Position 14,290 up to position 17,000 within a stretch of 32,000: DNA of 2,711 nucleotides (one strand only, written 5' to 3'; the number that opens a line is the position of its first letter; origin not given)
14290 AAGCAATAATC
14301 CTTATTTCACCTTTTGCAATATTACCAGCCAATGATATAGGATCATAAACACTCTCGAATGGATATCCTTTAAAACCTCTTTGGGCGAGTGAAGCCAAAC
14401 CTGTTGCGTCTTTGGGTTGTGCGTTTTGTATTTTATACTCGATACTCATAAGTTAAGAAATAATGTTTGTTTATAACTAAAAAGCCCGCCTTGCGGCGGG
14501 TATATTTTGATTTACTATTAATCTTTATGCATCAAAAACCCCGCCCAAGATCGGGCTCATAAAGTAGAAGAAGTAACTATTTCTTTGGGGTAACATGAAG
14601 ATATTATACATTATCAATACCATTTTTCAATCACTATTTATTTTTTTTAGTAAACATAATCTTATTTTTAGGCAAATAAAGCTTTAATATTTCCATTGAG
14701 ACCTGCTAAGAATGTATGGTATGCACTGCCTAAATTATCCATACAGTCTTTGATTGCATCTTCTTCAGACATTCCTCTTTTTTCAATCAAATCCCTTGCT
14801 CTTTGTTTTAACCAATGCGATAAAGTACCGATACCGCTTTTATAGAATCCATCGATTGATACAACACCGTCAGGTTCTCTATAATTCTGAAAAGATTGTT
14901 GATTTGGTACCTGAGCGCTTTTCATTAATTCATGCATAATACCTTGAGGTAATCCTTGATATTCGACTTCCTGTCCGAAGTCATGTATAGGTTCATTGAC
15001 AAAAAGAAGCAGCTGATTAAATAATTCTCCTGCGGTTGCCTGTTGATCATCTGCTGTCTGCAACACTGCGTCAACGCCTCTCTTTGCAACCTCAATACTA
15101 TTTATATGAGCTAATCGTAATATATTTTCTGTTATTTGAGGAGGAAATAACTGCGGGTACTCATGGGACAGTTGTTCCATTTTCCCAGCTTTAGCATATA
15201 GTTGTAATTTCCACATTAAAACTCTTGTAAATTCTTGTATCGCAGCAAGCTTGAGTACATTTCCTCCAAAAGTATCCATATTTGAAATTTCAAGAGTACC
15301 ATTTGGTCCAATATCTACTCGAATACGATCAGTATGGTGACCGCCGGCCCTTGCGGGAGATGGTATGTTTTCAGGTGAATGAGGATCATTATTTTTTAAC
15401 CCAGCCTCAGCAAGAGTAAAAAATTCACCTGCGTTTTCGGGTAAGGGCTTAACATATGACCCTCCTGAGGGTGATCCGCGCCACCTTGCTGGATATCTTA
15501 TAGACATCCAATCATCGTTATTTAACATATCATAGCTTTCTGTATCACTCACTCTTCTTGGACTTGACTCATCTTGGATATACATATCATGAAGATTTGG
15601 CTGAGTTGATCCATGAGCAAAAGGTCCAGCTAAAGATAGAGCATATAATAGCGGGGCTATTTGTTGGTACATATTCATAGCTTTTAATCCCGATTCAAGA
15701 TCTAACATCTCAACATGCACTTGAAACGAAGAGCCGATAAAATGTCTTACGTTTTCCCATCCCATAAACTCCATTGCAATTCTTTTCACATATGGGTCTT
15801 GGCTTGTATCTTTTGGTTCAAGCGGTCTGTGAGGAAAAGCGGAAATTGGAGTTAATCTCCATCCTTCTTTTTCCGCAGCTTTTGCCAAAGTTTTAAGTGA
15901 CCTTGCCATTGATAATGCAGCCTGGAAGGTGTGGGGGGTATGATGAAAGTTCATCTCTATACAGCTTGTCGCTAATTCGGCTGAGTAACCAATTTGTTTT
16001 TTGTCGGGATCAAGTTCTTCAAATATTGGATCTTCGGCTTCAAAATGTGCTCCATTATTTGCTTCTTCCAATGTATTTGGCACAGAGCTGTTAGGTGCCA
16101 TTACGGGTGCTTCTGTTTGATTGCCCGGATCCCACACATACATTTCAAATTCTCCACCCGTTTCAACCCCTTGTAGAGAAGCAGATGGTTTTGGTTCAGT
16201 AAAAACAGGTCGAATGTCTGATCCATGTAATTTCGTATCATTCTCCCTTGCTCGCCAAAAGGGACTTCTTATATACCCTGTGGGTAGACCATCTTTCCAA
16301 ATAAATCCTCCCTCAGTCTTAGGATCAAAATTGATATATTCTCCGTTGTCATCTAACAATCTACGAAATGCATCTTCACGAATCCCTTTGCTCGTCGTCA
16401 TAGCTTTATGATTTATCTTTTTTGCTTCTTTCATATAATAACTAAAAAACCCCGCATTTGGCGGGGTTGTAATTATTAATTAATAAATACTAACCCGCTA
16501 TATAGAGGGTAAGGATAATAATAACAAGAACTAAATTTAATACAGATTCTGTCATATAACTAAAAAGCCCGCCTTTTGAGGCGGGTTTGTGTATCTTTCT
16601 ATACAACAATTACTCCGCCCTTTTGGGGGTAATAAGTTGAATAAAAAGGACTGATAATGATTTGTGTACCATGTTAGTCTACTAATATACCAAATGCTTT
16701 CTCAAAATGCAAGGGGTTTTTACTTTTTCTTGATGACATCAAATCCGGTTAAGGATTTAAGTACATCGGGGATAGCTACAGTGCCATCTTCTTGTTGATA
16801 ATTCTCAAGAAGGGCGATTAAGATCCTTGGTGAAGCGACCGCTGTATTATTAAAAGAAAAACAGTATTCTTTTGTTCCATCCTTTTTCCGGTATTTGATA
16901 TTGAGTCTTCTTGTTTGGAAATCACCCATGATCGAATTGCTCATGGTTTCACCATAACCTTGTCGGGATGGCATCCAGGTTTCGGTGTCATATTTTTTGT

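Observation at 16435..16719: Promoter / micro-ORF / hairpin / micro-ORF / hairpin array upstream of the ligase gene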

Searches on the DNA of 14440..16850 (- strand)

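Call 7: search_rna_families(source=window, start=16300, end=16850, threshold=evalue, max_evalue=10)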
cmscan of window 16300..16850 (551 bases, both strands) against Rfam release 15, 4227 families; matches with E-value up to 10: 46.
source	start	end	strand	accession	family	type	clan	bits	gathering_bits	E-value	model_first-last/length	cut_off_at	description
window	16559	16666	-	RF01859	Phe_leader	Cis-reg; leader;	-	35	55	0.0004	1-125/125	no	Phenylalanine leader peptide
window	16446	16525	-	RF00624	P9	Gene;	-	29.5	43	0.00023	1-74/74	no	Pseudomonas sRNA P9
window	16558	16644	-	RF00506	Thr_leader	Cis-reg; leader;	-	27.9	55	0.0036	1-118/118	no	Threonine operon leader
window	16441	16612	-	RF00022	GcvB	Gene;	-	27.8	42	0.00032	1-204/204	no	GcvB RNA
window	16443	16631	-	RF02452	ncr1575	Gene; sRNA;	-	27.3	60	0.067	1-212/212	no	Bacillus sRNA ncr1575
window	16443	16527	-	RF01401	rseX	Gene; sRNA;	-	26.5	50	0.41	1-94/94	no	rseX Hfq binding RNA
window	16561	16671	-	RF00512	Leu_leader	Cis-reg; leader;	-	24.6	50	0.0078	1-148/148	no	Leucine operon leader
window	16379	16473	+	RF01401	rseX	Gene; sRNA;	-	24.1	50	1.1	1-94/94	no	rseX Hfq binding RNA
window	16441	16542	-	RF01859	Phe_leader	Cis-reg; leader;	-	23.2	55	0.16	1-125/125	no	Phenylalanine leader peptide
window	16434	16528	-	RF00121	MicC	Gene; sRNA;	-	22.8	90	0.51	1-123/123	no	MicC RNA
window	16553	16694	-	RF02860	Arrc14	Gene; sRNA;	-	22.6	99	0.49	1-167/167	no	Actinobacillus sRNA 14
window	16440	16511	-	RF02837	anti-hemB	Gene; sRNA;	-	21.9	49.5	0.0085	1-81/81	no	Burkholderia RNA 7 (anti-hemB)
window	16501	16598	+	RF01772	rnk_pseudo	Cis-reg; leader;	-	21.4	55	0.3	1-108/108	no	Pseudomonas rnk leader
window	16441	16523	-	RF02064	STnc370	Gene; sRNA;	-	21.3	54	3.3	1-71/71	no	Enterobacterial sRNA STnc370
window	16515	16599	+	RF02860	Arrc14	Gene; sRNA;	-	20.7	99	1.2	1-167/167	no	Actinobacillus sRNA 14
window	16530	16594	+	RF01859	Phe_leader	Cis-reg; leader;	-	20.2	55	0.75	1-125/125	no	Phenylalanine leader peptide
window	16442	16532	-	RF00513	Trp_leader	Cis-reg; leader;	-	19.4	41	0.23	1-100/100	no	Tryptophan operon leader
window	16444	16545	-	RF00512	Leu_leader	Cis-reg; leader;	-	17.8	50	0.43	1-148/148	no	Leucine operon leader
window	16559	16646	-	RF00513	Trp_leader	Cis-reg; leader;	-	16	41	1.9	1-100/100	no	Tryptophan operon leader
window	16443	16543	-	RF00506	Thr_leader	Cis-reg; leader;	-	15.5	55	3.1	1-118/118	no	Threonine operon leader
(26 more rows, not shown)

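Call 36: search_rna_families(sources=[L001, L019, L020, L003, L006], threshold=gathering)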
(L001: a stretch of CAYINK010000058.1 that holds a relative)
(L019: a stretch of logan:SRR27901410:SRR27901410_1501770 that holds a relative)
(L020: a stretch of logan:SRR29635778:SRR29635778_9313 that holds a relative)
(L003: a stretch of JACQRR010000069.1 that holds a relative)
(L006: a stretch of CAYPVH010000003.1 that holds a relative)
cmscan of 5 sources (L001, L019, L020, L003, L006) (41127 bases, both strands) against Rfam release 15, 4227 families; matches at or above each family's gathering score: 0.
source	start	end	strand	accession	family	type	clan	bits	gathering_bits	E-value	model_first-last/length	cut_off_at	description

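Call 75: search_rna_families(source=window, start=14440, end=14680, threshold=evalue, max_evalue=0.1)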
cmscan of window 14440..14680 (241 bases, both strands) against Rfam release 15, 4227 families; matches with E-value up to 0.1: 1.
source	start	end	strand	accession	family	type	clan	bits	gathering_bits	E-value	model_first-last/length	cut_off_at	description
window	14476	14597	-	RF01859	Phe_leader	Cis-reg; leader;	-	25.5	55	0.022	1-125/125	no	Phenylalanine leader peptide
